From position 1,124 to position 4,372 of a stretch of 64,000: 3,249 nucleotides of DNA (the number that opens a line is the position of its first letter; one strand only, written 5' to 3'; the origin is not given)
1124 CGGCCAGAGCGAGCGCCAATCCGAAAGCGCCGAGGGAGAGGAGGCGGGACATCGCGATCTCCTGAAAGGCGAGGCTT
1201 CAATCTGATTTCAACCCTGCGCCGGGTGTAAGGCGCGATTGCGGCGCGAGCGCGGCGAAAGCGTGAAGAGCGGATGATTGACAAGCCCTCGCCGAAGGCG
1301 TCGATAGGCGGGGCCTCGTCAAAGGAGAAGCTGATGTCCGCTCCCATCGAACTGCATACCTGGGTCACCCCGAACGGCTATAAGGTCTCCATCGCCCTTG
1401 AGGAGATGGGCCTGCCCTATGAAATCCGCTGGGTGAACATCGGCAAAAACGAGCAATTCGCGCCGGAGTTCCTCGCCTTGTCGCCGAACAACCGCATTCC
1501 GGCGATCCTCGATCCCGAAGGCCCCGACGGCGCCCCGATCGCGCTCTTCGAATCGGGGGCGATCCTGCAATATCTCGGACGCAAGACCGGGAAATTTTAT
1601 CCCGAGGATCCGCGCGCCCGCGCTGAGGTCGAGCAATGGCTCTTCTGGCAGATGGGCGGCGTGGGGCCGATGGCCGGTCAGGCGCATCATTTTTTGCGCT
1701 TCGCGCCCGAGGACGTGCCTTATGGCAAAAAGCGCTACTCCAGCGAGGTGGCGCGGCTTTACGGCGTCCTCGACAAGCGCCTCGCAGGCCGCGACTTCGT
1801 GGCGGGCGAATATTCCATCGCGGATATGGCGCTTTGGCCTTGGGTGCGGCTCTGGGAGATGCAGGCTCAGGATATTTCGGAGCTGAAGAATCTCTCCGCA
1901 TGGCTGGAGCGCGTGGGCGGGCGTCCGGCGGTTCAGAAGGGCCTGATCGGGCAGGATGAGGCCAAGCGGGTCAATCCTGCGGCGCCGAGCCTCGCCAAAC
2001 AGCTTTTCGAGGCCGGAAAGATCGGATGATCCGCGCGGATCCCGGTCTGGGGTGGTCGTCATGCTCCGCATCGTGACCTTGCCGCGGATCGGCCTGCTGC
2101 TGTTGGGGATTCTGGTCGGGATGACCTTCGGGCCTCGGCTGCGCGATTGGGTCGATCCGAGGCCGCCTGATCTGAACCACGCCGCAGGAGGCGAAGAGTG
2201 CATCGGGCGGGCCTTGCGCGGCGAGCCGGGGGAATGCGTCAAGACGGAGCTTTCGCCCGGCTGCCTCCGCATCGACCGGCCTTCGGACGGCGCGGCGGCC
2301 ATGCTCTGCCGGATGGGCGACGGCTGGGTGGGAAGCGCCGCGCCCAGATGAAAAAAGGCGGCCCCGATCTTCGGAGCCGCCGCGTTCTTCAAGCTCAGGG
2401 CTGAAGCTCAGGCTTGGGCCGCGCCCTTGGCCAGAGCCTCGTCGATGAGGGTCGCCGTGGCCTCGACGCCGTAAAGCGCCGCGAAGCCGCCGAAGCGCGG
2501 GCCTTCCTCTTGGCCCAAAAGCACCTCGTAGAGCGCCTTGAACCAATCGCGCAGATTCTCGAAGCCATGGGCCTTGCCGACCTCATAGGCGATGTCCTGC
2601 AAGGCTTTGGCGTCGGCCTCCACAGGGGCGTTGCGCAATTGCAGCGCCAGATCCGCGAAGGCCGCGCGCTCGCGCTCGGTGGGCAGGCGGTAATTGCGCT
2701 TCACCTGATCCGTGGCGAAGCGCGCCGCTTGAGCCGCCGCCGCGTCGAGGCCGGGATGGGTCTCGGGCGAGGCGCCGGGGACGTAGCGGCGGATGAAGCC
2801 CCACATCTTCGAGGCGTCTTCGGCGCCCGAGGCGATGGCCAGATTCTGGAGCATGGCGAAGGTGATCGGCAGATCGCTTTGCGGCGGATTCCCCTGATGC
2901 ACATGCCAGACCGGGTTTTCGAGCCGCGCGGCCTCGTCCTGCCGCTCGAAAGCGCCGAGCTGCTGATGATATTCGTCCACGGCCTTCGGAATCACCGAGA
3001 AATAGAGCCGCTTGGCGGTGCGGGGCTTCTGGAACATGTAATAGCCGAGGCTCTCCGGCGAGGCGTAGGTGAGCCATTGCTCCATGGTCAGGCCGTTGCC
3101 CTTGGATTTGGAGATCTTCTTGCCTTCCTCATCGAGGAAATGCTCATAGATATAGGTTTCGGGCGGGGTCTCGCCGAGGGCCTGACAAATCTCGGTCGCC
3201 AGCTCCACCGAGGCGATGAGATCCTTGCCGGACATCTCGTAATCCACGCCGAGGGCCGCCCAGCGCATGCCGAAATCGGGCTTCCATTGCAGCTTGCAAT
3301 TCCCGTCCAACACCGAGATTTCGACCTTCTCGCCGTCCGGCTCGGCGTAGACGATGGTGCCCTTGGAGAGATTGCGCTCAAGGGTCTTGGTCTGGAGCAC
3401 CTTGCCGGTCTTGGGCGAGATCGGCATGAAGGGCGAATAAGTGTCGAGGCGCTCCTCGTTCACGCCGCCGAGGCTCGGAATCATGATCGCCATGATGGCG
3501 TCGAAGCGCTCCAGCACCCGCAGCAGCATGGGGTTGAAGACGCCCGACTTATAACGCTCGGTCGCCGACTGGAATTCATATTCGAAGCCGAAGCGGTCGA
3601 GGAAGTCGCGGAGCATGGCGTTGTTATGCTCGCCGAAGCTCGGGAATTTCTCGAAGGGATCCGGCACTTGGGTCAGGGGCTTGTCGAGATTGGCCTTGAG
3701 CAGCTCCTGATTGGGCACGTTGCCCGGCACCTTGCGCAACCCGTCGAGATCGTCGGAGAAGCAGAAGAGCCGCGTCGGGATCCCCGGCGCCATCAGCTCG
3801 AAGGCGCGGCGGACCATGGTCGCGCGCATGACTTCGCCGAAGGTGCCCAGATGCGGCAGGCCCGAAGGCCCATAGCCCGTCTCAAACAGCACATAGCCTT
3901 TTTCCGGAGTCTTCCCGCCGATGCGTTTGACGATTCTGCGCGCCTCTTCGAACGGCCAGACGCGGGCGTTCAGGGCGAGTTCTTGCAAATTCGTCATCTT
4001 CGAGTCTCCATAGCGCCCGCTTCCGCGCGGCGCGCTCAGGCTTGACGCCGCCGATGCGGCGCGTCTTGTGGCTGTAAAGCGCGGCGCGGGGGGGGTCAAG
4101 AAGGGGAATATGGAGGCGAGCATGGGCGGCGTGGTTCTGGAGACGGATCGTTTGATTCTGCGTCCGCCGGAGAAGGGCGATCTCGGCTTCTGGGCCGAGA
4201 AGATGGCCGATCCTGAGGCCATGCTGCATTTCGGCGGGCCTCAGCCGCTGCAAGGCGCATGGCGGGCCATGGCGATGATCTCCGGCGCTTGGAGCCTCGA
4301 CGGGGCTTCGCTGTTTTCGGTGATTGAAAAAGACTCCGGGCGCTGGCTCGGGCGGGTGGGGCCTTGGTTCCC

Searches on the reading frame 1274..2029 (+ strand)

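Call 87: search_protein_families(library=pfam, proteins=[window:1274-2029:+], max_evalue=0.0001)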
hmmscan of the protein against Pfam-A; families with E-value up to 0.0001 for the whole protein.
window:1274-2029:+ (251 aa): 5 families
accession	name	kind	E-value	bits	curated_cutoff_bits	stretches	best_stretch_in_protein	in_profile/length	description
PF13409.12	GST_N_2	-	9e-14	52.3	25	1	33-103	3-69/70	Glutathione S-transferase, N-terminal domain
PF02798.26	GST_N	-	2e-12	47.7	20.9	1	25-102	3-75/76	Glutathione S-transferase, N-terminal domain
PF13417.12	GST_N_3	-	1.6e-10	41.6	22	1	33-104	8-70/75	Glutathione S-transferase, N-terminal domain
PF13410.11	GST_C_2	-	1.9e-06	28.3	24.9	1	157-213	9-69/69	Glutathione S-transferase, C-terminal domain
PF00043.30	GST_C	-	2.9e-06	27.9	20.7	1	154-218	26-93/93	Glutathione S-transferase, C-terminal domain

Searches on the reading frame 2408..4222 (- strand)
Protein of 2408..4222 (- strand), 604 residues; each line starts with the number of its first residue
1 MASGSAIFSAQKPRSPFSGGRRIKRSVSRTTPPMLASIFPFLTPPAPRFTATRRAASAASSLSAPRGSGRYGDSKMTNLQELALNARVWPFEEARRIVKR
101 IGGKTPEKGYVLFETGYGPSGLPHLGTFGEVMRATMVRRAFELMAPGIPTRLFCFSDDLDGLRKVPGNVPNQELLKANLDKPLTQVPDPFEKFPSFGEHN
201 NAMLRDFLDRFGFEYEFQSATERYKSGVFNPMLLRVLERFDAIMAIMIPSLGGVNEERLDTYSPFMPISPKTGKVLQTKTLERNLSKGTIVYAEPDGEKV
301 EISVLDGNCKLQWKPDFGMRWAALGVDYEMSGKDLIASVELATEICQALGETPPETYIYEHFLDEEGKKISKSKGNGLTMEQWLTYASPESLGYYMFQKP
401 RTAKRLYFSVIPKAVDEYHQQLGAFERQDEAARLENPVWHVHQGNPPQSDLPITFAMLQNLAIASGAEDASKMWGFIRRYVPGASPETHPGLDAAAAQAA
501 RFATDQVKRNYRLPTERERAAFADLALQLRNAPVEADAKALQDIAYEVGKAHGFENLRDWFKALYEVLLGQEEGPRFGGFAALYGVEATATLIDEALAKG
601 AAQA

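Call 87: search_protein_families(library=pfam, proteins=[window:2408-4222:-], max_evalue=0.0001)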
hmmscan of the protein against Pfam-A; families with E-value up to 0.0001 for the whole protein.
window:2408-4222:- (604 aa): 1 family
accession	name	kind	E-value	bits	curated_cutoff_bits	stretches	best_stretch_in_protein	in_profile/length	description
PF01921.24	tRNA-synt_1f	-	5.9e-126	420.6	27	1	88-444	2-359/360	tRNA synthetases class I (K)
